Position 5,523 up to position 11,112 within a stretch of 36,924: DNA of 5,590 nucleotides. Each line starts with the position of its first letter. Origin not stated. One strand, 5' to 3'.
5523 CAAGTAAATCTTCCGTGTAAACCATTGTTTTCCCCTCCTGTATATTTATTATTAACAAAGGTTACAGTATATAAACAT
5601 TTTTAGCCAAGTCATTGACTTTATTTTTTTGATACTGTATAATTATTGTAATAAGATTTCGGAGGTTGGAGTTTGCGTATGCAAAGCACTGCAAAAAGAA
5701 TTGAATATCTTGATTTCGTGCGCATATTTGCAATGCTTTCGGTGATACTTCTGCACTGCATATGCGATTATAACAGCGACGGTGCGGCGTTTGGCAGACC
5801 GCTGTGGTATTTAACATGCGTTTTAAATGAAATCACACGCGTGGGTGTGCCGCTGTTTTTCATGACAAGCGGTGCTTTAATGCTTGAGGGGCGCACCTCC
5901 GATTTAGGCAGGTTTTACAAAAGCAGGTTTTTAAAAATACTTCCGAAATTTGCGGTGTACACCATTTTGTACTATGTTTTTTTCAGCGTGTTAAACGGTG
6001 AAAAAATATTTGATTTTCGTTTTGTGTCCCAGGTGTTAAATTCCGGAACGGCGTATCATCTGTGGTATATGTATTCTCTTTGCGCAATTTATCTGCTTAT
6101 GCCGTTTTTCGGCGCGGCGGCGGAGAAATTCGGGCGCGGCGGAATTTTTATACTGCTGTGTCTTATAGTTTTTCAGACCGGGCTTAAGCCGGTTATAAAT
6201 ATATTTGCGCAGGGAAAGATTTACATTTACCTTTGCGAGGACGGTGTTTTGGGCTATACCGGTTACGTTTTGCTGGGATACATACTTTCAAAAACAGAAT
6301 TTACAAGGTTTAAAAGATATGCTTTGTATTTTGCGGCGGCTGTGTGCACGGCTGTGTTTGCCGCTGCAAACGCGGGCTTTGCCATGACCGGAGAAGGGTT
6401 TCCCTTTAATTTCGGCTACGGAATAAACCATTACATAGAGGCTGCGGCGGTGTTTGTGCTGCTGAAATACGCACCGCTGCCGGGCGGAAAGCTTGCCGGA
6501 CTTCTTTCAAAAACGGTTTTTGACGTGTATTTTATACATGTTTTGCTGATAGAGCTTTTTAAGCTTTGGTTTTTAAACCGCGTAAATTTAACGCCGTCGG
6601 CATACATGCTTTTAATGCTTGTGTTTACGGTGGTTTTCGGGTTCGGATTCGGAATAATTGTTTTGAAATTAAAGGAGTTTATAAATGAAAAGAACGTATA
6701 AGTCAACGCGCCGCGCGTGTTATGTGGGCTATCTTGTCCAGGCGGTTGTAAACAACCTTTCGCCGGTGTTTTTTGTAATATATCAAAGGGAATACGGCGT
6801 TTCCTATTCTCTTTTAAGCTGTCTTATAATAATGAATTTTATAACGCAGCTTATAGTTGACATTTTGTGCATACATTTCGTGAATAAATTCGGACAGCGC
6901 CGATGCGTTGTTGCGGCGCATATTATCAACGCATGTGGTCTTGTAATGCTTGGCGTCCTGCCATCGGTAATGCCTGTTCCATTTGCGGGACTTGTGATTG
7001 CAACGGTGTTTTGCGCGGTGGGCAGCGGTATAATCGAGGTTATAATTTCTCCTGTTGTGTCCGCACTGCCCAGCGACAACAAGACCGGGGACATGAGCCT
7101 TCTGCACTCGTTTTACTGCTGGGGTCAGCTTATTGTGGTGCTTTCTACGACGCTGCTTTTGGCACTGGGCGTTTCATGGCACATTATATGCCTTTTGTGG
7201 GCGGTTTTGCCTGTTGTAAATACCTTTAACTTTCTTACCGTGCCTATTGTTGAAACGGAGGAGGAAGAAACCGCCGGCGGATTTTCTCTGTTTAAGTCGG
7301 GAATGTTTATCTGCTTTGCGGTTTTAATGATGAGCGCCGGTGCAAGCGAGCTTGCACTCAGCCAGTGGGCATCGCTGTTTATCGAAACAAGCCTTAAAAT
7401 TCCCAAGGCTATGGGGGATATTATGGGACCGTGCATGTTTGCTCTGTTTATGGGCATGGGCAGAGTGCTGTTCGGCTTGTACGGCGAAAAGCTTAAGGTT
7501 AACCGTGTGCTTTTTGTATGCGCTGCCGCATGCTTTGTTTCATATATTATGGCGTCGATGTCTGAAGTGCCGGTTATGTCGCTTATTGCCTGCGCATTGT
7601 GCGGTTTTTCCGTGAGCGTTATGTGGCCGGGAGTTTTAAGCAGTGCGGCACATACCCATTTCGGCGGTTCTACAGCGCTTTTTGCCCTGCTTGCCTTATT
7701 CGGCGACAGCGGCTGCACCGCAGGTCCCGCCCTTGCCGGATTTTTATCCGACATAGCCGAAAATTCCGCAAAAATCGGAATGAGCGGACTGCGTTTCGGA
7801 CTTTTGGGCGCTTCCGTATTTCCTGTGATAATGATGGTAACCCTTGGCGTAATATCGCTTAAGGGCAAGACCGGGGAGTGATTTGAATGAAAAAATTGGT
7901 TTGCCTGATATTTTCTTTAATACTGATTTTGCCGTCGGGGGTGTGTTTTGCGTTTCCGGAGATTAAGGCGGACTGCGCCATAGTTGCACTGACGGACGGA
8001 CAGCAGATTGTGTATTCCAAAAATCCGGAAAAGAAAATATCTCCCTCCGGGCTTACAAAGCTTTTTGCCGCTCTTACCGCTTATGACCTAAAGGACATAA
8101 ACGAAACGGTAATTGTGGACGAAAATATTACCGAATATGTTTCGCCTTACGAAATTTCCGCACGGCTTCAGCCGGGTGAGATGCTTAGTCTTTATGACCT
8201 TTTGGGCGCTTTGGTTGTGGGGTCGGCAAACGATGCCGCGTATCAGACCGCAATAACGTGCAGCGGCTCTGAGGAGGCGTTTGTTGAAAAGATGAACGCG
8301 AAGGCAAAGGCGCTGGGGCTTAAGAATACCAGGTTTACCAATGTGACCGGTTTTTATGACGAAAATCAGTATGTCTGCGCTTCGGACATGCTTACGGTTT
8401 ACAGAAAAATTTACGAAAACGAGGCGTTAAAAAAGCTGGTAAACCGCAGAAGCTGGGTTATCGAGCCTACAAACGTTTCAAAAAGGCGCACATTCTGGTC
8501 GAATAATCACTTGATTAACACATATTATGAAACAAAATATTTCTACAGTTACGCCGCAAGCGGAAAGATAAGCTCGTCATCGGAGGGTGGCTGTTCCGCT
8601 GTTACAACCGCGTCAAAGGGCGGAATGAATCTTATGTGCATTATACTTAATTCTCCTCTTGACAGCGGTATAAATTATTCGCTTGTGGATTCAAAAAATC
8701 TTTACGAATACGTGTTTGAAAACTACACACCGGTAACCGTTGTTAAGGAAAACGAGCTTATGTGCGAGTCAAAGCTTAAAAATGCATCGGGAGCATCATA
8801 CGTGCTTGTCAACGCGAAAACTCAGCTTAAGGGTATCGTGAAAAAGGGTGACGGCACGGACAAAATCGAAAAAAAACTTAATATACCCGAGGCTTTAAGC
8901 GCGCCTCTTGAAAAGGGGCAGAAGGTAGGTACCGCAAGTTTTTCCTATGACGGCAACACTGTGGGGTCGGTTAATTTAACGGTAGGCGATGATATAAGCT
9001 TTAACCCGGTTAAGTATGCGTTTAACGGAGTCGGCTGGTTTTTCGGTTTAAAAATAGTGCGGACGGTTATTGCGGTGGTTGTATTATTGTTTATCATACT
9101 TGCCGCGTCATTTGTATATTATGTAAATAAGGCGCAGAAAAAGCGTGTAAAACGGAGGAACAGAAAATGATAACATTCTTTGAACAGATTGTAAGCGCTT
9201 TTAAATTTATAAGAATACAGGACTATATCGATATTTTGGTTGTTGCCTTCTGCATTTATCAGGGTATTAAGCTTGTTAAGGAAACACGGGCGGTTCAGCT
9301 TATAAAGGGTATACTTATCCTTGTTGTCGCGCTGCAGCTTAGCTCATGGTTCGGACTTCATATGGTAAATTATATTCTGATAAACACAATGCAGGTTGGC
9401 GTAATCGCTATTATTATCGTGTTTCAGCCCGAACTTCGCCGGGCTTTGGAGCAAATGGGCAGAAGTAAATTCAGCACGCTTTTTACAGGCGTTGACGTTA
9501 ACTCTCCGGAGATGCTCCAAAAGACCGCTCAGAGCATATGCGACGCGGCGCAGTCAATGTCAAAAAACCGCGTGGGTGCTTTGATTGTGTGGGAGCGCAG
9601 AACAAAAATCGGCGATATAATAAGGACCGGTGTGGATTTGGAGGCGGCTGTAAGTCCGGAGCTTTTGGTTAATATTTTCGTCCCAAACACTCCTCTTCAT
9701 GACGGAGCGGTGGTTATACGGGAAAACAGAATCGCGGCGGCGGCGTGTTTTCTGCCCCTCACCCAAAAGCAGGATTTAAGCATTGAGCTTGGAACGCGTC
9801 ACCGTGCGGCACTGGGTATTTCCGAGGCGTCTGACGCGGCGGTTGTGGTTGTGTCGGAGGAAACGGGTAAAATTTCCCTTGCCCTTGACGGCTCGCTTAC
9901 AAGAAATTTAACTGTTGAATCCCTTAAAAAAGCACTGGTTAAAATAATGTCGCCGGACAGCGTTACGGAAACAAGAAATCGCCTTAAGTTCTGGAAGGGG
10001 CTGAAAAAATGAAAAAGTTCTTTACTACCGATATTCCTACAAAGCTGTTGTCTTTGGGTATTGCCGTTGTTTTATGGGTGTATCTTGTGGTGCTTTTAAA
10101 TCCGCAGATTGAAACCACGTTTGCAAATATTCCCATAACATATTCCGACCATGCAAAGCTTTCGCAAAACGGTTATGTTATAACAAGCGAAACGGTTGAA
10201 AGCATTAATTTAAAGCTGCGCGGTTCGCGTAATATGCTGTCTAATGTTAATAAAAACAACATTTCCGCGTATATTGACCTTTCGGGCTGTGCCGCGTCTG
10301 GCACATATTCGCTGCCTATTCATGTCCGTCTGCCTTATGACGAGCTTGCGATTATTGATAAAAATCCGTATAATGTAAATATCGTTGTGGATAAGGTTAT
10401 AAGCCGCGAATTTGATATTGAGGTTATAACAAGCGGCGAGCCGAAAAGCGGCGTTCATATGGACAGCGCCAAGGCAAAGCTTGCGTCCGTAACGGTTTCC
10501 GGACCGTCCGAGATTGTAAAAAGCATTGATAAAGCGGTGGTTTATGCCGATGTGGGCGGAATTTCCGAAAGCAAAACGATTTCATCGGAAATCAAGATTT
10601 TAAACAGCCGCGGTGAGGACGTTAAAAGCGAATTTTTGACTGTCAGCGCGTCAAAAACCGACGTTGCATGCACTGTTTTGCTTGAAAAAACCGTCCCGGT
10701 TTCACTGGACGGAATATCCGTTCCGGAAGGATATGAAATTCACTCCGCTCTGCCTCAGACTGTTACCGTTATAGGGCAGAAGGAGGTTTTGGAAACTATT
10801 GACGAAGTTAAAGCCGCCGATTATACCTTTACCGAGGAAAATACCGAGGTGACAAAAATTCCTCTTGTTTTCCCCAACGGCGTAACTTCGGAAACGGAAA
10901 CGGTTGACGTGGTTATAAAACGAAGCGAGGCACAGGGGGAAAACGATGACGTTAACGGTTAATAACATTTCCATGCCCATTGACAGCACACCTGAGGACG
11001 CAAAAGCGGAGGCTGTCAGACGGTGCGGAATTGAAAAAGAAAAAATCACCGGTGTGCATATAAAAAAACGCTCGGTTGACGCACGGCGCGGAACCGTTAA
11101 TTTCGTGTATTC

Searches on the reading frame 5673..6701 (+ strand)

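Call 12: search_protein_families(library=ncbifam, proteins=[window:5673-6701:+], max_evalue=0.00001)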
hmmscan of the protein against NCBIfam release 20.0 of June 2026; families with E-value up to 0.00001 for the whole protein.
window:5673-6701:+ (342 aa): 0 families

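Call 30: search_protein_families(library=pfam, proteins=[window:5673-6701:+], max_evalue=0.0001)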
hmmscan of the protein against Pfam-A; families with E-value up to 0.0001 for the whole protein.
window:5673-6701:+ (342 aa): 1 family
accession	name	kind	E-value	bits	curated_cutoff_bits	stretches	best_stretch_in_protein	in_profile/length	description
PF01757.29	Acyl_transf_3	-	1.7e-34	119.8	31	1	11-324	2-322/326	Acyltransferase domain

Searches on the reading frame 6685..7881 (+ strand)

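Call 12: search_protein_families(library=ncbifam, proteins=[window:6685-7881:+], max_evalue=0.00001)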
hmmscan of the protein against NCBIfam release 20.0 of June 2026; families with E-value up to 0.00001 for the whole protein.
window:6685-7881:+ (398 aa): 0 families

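Call 30: search_protein_families(library=pfam, proteins=[window:6685-7881:+], max_evalue=0.0001)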
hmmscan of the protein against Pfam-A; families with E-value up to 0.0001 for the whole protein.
window:6685-7881:+ (398 aa): 2 families
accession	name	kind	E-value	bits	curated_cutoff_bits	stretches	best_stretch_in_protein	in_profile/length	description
PF07690.21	MFS_1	-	1.5e-18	67.3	33.4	1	14-348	3-347/347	Major Facilitator Superfamily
PF12832.13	MFS_1_like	-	7.3e-05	22.4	25.2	1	23-147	228-350/373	MFS_1 like family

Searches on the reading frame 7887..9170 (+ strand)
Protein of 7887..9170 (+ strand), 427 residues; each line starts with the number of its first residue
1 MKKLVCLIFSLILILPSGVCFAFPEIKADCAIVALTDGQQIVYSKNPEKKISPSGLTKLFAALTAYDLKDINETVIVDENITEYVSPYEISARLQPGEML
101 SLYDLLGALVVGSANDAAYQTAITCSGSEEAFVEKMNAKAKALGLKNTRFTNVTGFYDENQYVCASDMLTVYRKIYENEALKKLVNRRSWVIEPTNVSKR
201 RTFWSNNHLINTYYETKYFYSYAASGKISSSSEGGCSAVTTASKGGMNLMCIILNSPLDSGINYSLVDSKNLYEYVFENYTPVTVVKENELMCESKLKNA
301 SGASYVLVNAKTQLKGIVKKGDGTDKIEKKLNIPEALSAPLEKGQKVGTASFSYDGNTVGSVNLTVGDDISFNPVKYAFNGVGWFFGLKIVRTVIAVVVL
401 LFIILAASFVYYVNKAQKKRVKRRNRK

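Call 12: search_protein_families(library=ncbifam, proteins=[window:7887-9170:+], max_evalue=0.00001)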
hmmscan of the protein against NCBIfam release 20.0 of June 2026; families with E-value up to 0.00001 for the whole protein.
window:7887-9170:+ (427 aa): 7 families
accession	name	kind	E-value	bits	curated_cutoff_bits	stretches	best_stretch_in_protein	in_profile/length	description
NF038273.1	strep_PBP3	exception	1e-27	97.2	490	2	218-364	229-376/407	D-alanyl-D-alanine carboxypeptidase PBP3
NF007445.0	PRK10001.1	equivalog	2.8e-21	75.7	765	1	24-369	35-373/400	serine-type D-Ala-D-Ala carboxypeptidase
NF008059.0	PRK10793.1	equivalog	9.8e-21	73.9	694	1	22-370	40-381/403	D-alanyl-D-alanine carboxypeptidase DacA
NF000471.1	vanY_of_D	exception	2.9e-20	72.8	625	1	26-261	97-340/354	transpeptidase-like D-Ala-D-Ala carboxypeptidase VanY-D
NF008668.0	PRK11669.1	equivalog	5.8e-17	61.8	294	1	25-190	40-203/316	D-alanyl-D-alanine endopeptidase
NF008489.0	PRK11397.1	equivalog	7.4e-17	61.2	610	1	23-366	32-368/389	serine-type D-Ala-D-Ala carboxypeptidase DacD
NF038258.2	PBP4_Staph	exception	2.6e-15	56.2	500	1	33-157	45-175/366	penicillin-binding protein PBP4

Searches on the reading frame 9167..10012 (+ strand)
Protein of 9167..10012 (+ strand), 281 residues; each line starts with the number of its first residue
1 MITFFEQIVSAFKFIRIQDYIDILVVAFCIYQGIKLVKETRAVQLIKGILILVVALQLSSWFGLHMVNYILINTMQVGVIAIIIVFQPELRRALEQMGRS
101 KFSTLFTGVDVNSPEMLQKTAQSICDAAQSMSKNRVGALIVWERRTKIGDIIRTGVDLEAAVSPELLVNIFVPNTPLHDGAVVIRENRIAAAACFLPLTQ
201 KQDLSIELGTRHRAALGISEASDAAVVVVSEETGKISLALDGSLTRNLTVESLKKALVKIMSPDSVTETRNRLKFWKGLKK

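Call 12: search_protein_families(library=ncbifam, proteins=[window:9167-10012:+], max_evalue=0.00001)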
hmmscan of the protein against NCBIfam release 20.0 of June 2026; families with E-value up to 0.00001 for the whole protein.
window:9167-10012:+ (281 aa): 4 families
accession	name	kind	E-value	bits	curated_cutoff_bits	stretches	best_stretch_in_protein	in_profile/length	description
TIGR00159.1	TIGR00159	equivalog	3.5e-76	255.9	188.8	1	18-257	12-246/254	diadenylate cyclase CdaA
NF038328.1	c-di-AMP_CdaS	exception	7.5e-46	156.1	225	1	120-244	63-187/191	sporulation-specific diadenylate cyclase CdaS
NF038327.1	c-di-AMP_CdaM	exception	8.8e-36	123.3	225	1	74-260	6-192/196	diadenylate cyclase CdaM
NF010009.0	PRK13482.1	equivalog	7.6e-11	41.8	201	1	130-241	28-135/357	DNA integrity scanning diadenylate cyclase DisA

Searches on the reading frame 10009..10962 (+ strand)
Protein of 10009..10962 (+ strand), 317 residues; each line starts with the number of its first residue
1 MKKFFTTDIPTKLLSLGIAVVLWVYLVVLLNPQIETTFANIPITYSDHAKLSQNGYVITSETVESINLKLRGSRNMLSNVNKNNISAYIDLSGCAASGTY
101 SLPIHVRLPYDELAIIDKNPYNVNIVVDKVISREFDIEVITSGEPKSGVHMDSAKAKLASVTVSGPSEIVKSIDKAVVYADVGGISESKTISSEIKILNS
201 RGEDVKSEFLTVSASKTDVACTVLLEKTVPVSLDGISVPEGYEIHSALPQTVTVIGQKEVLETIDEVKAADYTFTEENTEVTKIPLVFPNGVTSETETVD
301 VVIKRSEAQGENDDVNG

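Call 12: search_protein_families(library=ncbifam, proteins=[window:10009-10962:+], max_evalue=0.00001)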
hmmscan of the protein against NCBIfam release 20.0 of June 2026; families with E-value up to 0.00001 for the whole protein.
window:10009-10962:+ (317 aa): 0 families

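Call 30: search_protein_families(library=pfam, proteins=[window:10009-10962:+], max_evalue=0.0001)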
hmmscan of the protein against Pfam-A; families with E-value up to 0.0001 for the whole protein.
window:10009-10962:+ (317 aa): 1 family
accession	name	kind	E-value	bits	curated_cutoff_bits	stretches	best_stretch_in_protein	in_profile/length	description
PF07949.17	YbbR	-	3.8e-21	75.6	22.3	2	136-202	2-68/81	YbbR-like protein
